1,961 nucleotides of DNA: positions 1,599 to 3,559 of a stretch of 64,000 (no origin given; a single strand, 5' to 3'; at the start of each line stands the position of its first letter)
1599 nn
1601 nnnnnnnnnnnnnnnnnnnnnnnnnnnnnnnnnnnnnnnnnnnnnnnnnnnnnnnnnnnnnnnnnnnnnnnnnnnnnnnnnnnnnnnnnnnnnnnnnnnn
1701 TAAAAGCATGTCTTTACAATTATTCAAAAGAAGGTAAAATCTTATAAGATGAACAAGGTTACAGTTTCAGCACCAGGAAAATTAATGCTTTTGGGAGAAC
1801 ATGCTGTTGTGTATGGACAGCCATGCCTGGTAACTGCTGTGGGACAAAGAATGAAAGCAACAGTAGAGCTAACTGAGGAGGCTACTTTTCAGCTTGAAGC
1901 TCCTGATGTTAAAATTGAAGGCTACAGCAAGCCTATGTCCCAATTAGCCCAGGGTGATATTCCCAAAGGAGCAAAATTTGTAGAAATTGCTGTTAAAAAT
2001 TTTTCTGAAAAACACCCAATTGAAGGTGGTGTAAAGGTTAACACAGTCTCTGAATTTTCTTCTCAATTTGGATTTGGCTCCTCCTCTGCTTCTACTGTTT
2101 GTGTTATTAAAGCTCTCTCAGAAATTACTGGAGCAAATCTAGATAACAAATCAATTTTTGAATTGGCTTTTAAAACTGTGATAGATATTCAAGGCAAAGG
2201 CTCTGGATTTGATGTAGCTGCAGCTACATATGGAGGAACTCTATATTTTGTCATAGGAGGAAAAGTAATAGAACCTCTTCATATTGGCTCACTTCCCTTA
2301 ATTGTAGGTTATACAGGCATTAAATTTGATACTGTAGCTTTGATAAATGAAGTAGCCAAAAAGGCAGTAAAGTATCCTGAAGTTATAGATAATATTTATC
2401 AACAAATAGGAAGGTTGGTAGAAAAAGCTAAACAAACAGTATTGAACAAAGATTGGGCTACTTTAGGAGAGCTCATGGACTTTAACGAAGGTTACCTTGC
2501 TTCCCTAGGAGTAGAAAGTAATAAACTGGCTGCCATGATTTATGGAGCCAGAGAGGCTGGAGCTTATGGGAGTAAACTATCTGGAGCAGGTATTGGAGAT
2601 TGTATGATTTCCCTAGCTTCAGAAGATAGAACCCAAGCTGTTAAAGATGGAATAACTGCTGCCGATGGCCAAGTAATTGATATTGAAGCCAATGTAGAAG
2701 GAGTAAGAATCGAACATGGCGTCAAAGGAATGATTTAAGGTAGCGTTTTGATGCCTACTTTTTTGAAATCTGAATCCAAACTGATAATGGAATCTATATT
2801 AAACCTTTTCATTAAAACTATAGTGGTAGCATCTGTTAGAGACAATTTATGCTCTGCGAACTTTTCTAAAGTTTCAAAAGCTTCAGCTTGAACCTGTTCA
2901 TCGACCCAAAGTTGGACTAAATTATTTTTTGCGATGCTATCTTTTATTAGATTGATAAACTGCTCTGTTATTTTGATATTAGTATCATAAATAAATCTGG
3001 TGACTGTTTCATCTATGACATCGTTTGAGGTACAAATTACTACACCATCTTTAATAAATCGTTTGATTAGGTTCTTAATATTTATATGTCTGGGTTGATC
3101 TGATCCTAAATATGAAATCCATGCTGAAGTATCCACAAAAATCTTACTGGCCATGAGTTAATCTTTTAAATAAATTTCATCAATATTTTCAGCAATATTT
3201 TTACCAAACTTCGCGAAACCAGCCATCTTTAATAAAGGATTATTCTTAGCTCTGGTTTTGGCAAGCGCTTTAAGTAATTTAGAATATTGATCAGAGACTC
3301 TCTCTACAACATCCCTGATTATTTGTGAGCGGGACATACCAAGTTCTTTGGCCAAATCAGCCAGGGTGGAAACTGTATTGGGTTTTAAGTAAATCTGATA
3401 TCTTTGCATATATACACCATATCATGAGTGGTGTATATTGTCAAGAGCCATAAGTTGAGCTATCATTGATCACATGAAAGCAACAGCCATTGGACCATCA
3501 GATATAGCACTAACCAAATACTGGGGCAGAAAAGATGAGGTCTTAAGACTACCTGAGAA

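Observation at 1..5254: Mevalonate-pathway gene cluster with toxin-antitoxin modules wedged between its genes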

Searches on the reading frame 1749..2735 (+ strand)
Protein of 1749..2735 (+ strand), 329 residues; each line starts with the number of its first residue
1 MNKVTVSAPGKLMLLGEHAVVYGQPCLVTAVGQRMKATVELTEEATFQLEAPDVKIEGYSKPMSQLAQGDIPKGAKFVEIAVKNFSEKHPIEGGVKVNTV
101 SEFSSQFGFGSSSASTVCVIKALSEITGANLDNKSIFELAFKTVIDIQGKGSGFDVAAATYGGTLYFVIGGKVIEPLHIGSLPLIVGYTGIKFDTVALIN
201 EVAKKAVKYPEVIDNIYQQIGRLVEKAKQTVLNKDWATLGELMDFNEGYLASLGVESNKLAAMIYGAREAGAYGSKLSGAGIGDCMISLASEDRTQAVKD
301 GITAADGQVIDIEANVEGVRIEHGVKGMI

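Call 4: search_protein_families(library=pfam, proteins=[window:1749-2735:+], max_evalue=0.01)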
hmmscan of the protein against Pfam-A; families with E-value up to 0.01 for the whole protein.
window:1749-2735:+ (329 aa): 4 families
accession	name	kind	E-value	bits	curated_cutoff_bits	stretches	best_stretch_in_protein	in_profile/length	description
PF00288.32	GHMP_kinases_N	-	1.1e-15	58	22.3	1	78-163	3-87/87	GHMP kinases N terminal domain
PF08544.19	GHMP_kinases_C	-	1.2e-10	42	21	1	231-302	5-79/85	GHMP kinases C terminal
PF10509.15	GalKase_gal_bdg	-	0.00072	19.5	23.1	1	4-36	12-44/49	Galactokinase galactose-binding signature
PF22700.2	MVD-like_N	-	0.0013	18.9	27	1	78-140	65-128/157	Diphosphomevalonate decarboxylase-like N-terminal domain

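Call 5: search_protein_families(library=ncbifam, proteins=[window:1749-2735:+], max_evalue=0.01)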
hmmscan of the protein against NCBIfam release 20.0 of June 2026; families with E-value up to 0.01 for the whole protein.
window:1749-2735:+ (329 aa): 20 families
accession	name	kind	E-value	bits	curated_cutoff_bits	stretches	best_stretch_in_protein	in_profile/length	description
NF003036.0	PRK03926.1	equivalog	7.7e-73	245.2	403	1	4-323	2-300/302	mevalonate kinase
TIGR00549.1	mevalon_kin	equivalog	8.8e-62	209.1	163.05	1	8-289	1-276/276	mevalonate kinase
NF040957.1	Arch_PMK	equivalog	3.5e-24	85.9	500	1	6-322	2-316/316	phosphomevalonate kinase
TIGR01220.1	Pmev_kin_Gr_pos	equivalog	4.2e-24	85.3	165.7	2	5-167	2-177/358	phosphomevalonate kinase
NF001816.0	PRK00555.1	equivalog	4.2e-13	49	509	2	4-162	3-160/363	galactokinase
NF003006.0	PRK03817.1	equivalog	8.3e-13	48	443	2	222-326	244-349/352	galactokinase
NF049969.1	GlMnHpPKinHddA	equivalog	5.3e-12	45.8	600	1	26-319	31-333/338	D-glycero-D-manno-heptose 7-phosphate kinase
TIGR00191.1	thrB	equivalog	2.2e-11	43.1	168.25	1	65-320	46-295/304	homoserine kinase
TIGR00131.1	gal_kin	equivalog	2.6e-11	43.1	226.65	2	216-317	275-377/388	galactokinase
NF002288.1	PRK01212.1-4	equivalog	5.6e-11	42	194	1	70-323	50-298/303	homoserine kinase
NF003705.0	PRK05322.1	equivalog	3.4e-10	39.2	385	2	224-326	281-385/388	galactokinase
NF003472.0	PRK05101.1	equivalog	6.4e-08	31.9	499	1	3-136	20-154/382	galactokinase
NF040656.1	GHMP_GYDIA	hypoth_equivalog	1.5e-07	31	225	1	7-168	3-160/299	GYDIA family GHMP kinase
TIGR01920.1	Shik_kin_archae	equivalog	3e-07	30.1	126.85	1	65-162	40-139/266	shikimate kinase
NF040725.1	panto_kin_Meth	equivalog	2.2e-06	26.8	380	1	95-164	86-153/286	pantoate kinase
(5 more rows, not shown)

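Call 7: find_encoding_contigs(protein=window:1749-2735:+, flank=10000, max_places=6)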
Protein window:1749-2735:+ (329 aa): no gene with exactly this product is on record in the collection.

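Call 22: search_solved_structures(query=window:1749-2735:+, max_evalue=0.001)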
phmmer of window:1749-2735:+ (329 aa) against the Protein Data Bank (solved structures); distinct sequences matched with E-value up to 0.001: 23.
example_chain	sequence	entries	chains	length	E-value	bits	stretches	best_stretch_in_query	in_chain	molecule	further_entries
6mde_A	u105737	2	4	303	1.6e-42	149.3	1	4-321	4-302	Mevalonate kinase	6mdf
4hac_A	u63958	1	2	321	1.8e-42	149.1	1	3-321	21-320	Mevalonate kinase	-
8teb_A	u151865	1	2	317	6.1e-41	144.1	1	4-322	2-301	Mevalonate kinase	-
2hfs_A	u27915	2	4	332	2.5e-25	92.8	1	10-304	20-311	Mevalonate kinase, putative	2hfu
1vis_A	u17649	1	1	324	2.9e-23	86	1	5-313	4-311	Mevalonate kinase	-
1kkh_A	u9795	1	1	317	5.5e-23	85.1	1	5-302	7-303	Mevalonate Kinase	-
2x7i_A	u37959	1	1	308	4.7e-19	72.2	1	8-293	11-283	MEVALONATE KINASE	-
1kvk_A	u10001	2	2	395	5.2e-19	72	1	101-303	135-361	mevalonate kinase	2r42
2r3v_A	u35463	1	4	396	5.4e-18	68.7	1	134-321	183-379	Mevalonate kinase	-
8tfo_A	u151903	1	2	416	5.7e-16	62.1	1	94-296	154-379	Mevalonate kinase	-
3k17_A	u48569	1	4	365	7.3e-14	55.1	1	2-167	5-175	Lin0012 protein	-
2oi2_A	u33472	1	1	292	7.7e-14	55.1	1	100-291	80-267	Mevalonate kinase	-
4usk_A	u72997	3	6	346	1.2e-10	44.6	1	80-312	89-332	PUTATIVE SUGAR KINASE | SUGAR KINASE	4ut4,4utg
4usm_A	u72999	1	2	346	5.6e-10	42.4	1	80-312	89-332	PUTATIVE SUGAR KINASE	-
4n3o_A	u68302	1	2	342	3.6e-08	36.4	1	80-320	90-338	Putative D-glycero-D-manno-heptose 7-phosphate kinase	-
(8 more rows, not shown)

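Call 84: search_solved_structures(query=window:1749-2735:+, max_evalue=1e-15, show_alignments=5)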
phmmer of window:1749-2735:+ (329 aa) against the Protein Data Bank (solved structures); distinct sequences matched with E-value up to 1e-15: 10.
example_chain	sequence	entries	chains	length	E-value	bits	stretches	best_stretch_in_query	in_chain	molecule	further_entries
6mde_A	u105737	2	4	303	1.6e-42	149.3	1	4-321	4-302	Mevalonate kinase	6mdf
4hac_A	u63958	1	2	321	1.8e-42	149.1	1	3-321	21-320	Mevalonate kinase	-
8teb_A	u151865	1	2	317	6.1e-41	144.1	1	4-322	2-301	Mevalonate kinase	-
2hfs_A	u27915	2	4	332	2.5e-25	92.8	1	10-304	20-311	Mevalonate kinase, putative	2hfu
1vis_A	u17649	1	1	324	2.9e-23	86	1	5-313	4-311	Mevalonate kinase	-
1kkh_A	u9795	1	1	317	5.5e-23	85.1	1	5-302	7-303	Mevalonate Kinase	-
2x7i_A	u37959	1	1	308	4.7e-19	72.2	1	8-293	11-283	MEVALONATE KINASE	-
1kvk_A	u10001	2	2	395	5.2e-19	72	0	101-303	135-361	mevalonate kinase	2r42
2r3v_A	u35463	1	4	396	5.4e-18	68.7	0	134-321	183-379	Mevalonate kinase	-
8tfo_A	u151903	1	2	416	5.7e-16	62.1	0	94-296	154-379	Mevalonate kinase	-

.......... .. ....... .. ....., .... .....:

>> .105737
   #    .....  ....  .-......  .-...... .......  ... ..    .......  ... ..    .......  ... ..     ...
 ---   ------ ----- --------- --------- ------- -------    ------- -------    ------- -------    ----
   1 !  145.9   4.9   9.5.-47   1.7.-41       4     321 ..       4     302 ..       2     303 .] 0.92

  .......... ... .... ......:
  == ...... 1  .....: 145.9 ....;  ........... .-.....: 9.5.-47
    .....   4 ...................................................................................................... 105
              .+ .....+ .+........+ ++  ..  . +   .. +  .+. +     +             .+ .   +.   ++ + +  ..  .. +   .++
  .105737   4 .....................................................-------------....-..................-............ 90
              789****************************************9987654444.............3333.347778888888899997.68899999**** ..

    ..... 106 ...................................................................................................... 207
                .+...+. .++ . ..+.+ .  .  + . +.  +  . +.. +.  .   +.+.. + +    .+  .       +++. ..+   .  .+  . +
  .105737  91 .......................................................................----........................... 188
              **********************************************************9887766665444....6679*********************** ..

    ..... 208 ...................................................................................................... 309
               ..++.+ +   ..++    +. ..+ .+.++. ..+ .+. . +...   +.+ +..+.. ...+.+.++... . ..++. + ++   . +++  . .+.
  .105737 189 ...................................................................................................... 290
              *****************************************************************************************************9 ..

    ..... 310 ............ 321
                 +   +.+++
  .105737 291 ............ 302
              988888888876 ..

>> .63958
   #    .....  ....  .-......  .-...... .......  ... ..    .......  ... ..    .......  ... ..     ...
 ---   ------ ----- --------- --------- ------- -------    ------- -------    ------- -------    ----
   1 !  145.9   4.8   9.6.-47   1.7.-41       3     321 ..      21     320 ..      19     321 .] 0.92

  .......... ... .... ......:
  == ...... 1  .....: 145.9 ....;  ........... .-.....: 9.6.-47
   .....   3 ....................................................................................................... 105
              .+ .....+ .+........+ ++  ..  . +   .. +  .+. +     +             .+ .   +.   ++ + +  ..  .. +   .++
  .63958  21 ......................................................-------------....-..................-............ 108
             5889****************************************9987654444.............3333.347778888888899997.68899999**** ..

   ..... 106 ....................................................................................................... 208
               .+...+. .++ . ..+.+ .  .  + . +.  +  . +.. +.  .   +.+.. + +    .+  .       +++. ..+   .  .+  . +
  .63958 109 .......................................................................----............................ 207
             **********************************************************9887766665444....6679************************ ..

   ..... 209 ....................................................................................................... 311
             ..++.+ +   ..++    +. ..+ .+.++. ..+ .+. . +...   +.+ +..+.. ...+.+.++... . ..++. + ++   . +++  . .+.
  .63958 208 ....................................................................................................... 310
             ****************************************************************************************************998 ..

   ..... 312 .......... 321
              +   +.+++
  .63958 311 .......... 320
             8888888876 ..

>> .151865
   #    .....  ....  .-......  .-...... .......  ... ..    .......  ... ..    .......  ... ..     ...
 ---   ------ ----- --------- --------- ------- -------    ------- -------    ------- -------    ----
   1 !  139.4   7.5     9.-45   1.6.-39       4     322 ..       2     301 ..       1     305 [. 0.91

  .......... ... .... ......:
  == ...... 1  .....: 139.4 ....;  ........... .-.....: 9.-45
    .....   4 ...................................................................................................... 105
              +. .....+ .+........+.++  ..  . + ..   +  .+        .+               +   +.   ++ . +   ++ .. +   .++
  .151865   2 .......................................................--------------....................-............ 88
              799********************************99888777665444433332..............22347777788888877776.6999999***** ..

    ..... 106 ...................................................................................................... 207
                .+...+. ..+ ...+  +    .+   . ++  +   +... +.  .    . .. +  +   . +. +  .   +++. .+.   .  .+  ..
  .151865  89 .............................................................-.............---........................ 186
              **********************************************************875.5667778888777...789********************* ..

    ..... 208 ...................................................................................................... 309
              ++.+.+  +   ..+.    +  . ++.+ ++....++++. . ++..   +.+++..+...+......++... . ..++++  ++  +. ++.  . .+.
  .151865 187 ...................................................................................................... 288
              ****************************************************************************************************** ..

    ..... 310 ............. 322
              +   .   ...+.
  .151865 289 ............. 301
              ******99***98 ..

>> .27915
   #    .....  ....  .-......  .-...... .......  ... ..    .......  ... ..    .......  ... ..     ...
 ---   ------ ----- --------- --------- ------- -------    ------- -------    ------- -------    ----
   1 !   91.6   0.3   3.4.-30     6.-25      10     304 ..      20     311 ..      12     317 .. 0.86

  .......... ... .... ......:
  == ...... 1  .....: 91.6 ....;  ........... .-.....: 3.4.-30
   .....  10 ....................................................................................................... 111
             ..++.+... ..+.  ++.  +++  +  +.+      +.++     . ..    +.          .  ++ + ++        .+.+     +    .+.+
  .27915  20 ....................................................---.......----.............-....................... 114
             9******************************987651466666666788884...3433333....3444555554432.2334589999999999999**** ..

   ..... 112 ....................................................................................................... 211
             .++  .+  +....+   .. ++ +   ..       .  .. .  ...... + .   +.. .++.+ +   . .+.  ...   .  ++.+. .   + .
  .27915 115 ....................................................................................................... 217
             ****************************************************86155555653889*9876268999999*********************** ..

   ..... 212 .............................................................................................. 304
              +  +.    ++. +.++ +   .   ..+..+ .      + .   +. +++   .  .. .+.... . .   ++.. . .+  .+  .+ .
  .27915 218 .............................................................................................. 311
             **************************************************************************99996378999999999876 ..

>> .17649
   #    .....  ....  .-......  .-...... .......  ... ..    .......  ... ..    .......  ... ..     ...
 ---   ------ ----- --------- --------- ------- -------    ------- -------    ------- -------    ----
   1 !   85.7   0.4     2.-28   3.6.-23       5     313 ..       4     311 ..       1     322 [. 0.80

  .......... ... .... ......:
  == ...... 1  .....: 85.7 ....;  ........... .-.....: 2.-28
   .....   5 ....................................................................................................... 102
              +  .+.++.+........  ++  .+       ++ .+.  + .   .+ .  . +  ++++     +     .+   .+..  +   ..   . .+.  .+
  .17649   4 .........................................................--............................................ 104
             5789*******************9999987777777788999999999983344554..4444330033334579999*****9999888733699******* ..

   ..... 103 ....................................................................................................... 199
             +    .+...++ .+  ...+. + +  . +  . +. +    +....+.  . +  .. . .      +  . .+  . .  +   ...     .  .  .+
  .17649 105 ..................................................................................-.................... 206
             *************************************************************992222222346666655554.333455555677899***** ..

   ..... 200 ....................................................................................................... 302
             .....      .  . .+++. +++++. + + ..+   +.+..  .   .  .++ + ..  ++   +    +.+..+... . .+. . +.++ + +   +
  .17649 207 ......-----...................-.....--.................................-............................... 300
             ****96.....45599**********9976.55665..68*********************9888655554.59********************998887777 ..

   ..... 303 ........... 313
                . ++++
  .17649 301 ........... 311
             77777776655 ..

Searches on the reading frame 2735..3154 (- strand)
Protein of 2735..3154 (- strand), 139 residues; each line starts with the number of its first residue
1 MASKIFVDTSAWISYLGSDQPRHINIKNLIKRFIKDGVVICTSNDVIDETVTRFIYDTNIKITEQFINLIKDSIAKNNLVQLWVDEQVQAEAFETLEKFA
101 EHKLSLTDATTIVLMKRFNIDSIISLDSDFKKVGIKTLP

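Call 4: search_protein_families(library=pfam, proteins=[window:2738-3154:-], max_evalue=0.01)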
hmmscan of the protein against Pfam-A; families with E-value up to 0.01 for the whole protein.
window:2738-3154:- (139 aa): 2 families
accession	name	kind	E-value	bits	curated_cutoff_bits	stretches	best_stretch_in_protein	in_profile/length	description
PF01850.27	PIN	-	8.8e-14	52.6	23.6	1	5-134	1-118/120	PIN domain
PF13470.12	PIN_3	-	0.0039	18.4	27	0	4-57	1-53/115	PIN domain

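Call 5: search_protein_families(library=ncbifam, proteins=[window:2738-3154:-], max_evalue=0.01)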
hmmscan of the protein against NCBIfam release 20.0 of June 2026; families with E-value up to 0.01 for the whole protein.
window:2738-3154:- (139 aa): 2 families
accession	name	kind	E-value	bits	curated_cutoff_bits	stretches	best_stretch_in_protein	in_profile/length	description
TIGR00028.1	Mtu_PIN_fam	subfamily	0.00014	22.1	73.6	1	5-134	3-133/143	TA system VapC family ribonuclease toxin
TIGR00305.1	TIGR00305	equivalog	0.00026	21.3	29.15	1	4-129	1-111/115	putative toxin-antitoxin system toxin component, PIN family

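Call 94: find_encoding_contigs(protein=window:2735-3154:-, flank=6000, max_places=5)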
Protein window:2735-3154:- (139 aa): 13 contigs read that carry it; 5 places shown.
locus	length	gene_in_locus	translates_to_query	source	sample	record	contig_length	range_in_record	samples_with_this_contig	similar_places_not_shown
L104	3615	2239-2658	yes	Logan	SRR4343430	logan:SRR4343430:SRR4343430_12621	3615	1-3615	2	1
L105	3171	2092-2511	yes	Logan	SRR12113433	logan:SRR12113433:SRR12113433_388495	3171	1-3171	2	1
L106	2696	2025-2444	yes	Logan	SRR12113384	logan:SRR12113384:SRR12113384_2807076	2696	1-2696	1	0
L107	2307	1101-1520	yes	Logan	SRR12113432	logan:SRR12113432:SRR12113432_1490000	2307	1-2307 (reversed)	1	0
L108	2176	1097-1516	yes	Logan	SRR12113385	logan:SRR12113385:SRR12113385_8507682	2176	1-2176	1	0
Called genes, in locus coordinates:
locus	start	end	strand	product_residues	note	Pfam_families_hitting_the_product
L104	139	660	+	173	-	PF00293:NUDIX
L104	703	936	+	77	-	-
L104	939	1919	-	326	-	PF22700:MVD-like_N, PF00288:GHMP_kinases_N, PF18376:MDD_C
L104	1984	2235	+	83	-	PF01402:RHH_1 (faint)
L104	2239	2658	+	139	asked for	PF01850:PIN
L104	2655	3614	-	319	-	?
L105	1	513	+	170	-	?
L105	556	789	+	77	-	-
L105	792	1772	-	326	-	PF22700:MVD-like_N, PF00288:GHMP_kinases_N, PF18376:MDD_C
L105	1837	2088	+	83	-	PF01402:RHH_1 (faint)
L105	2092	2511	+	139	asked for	PF01850:PIN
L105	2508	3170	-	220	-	?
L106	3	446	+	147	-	?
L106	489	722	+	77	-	-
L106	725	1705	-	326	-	PF22700:MVD-like_N, PF00288:GHMP_kinases_N, PF18376:MDD_C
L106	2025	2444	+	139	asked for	PF01850:PIN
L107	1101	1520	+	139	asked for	PF01850:PIN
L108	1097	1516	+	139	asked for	PF01850:PIN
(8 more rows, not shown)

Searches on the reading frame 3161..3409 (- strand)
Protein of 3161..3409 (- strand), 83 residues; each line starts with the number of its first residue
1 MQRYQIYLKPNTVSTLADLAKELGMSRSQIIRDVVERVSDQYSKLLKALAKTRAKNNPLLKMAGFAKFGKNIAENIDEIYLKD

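Call 4: search_protein_families(library=pfam, proteins=[window:3161-3409:-], max_evalue=0.01)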
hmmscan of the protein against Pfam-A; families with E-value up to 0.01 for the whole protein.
window:3161-3409:- (83 aa): 3 families
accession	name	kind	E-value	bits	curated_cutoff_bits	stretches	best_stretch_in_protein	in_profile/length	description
PF01402.27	RHH_1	-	8.5e-06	26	20.5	1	5-36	3-34/39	Ribbon-helix-helix protein, copG family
PF08279.18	HTH_11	-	0.0074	16.6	25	0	12-34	15-36/55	HTH domain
PF12116.14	SpoIIID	-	0.01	16.4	27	0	13-50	19-56/82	Stage III sporulation protein D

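Call 5: search_protein_families(library=ncbifam, proteins=[window:3161-3409:-], max_evalue=0.01)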
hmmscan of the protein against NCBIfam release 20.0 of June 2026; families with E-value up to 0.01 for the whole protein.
window:3161-3409:- (83 aa): 2 families
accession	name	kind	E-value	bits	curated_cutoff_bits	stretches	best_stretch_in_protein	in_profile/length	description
NF003062.0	PRK03987.1-1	equivalog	5.1e-05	22.6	213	1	7-75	100-167/264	translation initiation factor IF-2 subunit alpha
TIGR02844.1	spore_III_D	equivalog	0.0084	16.4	111.5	0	13-47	19-53/80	sporulation transcriptional regulator SpoIIID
